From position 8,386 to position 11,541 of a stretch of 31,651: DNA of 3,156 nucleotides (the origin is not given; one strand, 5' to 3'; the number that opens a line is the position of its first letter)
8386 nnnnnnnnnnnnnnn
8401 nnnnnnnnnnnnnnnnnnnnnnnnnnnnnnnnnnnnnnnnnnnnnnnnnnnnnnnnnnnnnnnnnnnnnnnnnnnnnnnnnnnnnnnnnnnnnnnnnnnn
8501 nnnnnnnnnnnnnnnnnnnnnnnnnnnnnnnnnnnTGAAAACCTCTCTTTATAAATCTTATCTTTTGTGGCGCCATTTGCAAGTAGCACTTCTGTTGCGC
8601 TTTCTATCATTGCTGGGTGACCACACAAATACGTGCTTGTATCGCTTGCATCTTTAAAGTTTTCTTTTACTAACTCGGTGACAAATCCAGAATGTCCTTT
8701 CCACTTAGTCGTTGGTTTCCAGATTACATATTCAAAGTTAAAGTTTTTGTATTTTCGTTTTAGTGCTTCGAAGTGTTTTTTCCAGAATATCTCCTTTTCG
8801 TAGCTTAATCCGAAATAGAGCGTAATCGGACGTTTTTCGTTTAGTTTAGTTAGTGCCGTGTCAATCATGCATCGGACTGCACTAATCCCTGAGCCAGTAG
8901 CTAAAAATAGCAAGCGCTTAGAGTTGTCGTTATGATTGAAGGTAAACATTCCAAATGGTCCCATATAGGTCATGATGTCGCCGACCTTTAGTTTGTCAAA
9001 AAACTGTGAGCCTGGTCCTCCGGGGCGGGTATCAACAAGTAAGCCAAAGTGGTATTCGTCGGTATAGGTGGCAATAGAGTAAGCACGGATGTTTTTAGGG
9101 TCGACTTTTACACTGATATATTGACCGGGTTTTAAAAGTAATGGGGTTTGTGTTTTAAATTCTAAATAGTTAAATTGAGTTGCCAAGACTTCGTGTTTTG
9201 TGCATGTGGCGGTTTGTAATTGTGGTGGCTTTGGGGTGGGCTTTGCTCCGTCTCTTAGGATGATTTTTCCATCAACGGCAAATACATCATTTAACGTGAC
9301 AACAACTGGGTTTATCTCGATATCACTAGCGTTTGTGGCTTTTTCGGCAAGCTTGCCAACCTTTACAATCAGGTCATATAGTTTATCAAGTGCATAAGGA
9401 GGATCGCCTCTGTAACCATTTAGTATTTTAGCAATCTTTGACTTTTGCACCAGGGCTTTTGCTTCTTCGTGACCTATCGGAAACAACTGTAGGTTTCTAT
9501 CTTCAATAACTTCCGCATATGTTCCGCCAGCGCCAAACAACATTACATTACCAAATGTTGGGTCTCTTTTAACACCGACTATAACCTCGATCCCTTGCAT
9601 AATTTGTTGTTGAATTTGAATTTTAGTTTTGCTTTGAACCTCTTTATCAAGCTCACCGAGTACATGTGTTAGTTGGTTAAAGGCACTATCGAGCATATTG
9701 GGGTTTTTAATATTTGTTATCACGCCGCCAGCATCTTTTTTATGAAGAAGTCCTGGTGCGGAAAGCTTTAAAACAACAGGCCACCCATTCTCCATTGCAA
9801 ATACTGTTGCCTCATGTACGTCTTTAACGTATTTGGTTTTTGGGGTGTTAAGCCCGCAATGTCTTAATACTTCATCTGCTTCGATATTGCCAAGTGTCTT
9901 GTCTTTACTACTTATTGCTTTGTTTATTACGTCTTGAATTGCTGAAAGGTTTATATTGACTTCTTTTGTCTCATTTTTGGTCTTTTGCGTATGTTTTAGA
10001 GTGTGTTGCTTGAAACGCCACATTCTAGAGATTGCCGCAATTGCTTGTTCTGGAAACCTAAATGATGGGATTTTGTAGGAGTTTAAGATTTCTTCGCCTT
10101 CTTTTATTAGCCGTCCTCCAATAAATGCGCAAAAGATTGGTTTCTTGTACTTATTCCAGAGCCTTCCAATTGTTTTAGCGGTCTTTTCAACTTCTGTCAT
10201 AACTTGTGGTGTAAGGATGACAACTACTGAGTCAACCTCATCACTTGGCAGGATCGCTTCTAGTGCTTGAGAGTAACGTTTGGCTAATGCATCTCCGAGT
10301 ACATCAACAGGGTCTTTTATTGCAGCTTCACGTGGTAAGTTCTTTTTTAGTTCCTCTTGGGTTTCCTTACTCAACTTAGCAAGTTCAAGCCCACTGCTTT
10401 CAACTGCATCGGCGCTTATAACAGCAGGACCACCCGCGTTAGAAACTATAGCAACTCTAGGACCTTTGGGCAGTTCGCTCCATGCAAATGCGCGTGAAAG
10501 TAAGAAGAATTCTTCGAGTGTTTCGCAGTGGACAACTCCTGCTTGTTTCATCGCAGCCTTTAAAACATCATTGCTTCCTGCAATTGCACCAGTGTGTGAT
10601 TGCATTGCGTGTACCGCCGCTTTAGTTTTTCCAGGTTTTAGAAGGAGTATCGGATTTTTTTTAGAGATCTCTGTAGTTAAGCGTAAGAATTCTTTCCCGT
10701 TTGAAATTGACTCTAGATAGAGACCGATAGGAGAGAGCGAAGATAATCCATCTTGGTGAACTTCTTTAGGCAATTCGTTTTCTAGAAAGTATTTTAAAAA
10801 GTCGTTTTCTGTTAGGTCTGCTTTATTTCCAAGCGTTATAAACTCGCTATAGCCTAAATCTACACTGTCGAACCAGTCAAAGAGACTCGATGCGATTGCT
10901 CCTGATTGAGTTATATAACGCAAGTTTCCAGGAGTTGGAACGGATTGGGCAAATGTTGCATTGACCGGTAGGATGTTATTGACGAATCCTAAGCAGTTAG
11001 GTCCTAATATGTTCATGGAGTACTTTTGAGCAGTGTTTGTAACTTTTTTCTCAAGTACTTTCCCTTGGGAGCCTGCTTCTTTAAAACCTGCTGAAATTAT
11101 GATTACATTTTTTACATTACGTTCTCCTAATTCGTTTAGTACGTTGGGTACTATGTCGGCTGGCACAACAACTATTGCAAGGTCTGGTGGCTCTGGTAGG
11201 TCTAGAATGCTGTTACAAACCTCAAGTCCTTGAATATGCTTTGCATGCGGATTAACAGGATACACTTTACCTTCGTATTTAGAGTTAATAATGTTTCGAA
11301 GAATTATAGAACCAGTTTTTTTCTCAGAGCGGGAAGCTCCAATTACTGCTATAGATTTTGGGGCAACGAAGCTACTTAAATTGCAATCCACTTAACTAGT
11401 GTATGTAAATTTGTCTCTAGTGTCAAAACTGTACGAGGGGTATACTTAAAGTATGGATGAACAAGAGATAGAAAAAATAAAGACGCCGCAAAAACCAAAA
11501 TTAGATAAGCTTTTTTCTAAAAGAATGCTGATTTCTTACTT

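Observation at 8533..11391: ADP-forming acetyl-CoA synthetase fused to a ferredoxin-NADP reductase-like domain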

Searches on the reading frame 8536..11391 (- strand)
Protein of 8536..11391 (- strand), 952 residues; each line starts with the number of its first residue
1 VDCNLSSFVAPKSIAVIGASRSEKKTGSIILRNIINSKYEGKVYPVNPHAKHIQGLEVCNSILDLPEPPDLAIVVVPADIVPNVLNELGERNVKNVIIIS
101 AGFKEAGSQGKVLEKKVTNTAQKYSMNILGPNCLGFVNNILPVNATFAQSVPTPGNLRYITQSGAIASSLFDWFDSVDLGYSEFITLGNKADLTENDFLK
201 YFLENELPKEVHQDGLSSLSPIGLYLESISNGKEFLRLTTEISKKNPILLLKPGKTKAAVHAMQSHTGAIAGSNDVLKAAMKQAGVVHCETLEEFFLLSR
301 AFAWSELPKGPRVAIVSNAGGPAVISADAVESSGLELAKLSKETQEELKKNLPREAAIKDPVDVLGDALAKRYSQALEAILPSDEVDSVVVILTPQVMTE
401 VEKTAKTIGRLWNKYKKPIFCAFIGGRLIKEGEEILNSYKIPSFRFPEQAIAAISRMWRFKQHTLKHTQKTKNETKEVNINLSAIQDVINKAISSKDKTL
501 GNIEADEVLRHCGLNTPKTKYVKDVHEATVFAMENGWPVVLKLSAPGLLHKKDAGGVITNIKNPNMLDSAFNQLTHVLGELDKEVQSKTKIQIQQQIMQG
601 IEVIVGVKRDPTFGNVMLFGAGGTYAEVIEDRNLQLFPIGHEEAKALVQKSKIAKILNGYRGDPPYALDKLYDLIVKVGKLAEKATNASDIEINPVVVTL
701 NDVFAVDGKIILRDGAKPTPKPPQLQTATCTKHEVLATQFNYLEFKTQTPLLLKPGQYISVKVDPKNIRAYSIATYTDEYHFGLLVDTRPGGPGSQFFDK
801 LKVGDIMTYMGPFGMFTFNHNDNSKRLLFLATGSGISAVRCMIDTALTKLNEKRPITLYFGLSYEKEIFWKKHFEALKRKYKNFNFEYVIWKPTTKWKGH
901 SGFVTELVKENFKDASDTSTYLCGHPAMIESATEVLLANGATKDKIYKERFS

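Call 6: search_protein_families(library=pfam, proteins=[window:8536-11391:-], max_evalue=0.01)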
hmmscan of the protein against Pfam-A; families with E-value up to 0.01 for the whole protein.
window:8536-11391:- (952 aa): 7 families
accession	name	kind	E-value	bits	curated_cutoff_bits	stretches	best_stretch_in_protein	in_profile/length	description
PF13549.11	ATP-grasp_5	-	5.8e-58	196.3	27.6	1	492-712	2-221/221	ATP-grasp domain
PF13607.11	Succ_CoA_lig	-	5.1e-37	127.1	27.4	1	154-301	1-137/138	Succinyl-CoA ligase like flavodoxin domain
PF13380.12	CoA_binding_2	-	1.2e-24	87.4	22.8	1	12-138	1-115/116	CoA binding domain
PF00175.26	NAD_binding_1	-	3.6e-19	69.9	22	1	829-932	1-107/109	Oxidoreductase NAD-binding domain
PF02629.25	CoA_binding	-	1.3e-12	48.8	22.3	1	11-102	3-97/97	CoA binding domain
PF00970.30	FAD_binding_6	-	3.4e-10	40.6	21.1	1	730-817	4-98/99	Oxidoreductase FAD-binding domain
PF19045.5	Ligase_CoA_2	-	2.7e-07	31.2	23.7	1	313-456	1-150/162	Ligase-CoA domain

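Call 7: search_protein_families(library=ncbifam, proteins=[window:8536-11391:-], max_evalue=0.001)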
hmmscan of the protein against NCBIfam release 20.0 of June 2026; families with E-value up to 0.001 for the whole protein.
window:8536-11391:- (952 aa): 31 families (the best 25 are shown)
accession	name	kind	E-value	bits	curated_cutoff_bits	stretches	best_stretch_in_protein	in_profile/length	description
NF045493.1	HydDutCoALig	equivalog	1.8e-153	512.7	1300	1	6-699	4-683/698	4-hydroxybutyrate--CoA ligase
TIGR02717.1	AcCoA-syn-alpha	equivalog_domain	4.6e-151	503.5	567.15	1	5-459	1-445/447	acetate--CoA ligase alpha subunit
NF045494.1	AcCoALig_Archglob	equivalog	6.9e-134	447.7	1200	2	4-461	217-663/665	acetate--CoA ligase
NF045492.1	HydPropCoALig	equivalog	6.2e-128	428.1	1300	2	5-460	248-696/700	3-hydroxypropionate--CoA ligase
NF045803.1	MethMoxFADbindMmoC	equivalog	2e-36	125.5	500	1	748-951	135-340/343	aromatic/alkene monooxygenase hydroxylase FAD-binding subunit MmoC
NF040810.1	BenC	equivalog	4.5e-32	111.5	430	1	743-952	122-331/333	benzoate 1,2-dioxygenase electron transfer component BenC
NF008822.0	PRK11872.1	equivalog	1.2e-29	103.4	402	1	749-951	133-335/341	anthranilate 1,2-dioxygenase electron transfer component AntC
NF005963.0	PRK08051.1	equivalog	3.4e-28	98.5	230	1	737-951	15-230/233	NAD(P)H-flavin reductase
TIGR01941.1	nqrF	equivalog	6.3e-25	87.9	295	1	760-948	198-400/405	NADH:ubiquinone reductase (Na(+)-transporting) subunit F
NF052252.1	flav_redu_LuxG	exception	6.1e-21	74.6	340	1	744-952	19-230/232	flavin mononucleotide reductase LuxG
NF009805.0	PRK13289.1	equivalog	1e-18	67.5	432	1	753-951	185-392/399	NO-inducible flavohemoprotein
TIGR02160.1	PA_CoA_Oxy5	hypoth_equivalog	6e-18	64.8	420.8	1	753-951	33-241/352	1,2-phenylacetyl-CoA epoxidase subunit PaaE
NF007964.0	PRK10684.1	equivalog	1.6e-15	56.9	383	1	753-951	37-237/333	NADH oxidoreductase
TIGR02911.1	sulfite_red_B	equivalog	3.5e-14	52.5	288.6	1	738-947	17-220/261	anaerobic sulfite reductase subunit AsrB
NF058606.1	GlBtMonoRdsGbcB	equivalog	4e-14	52.3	500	1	741-951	29-247/362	glycine betaine monooxygenase reductase subunit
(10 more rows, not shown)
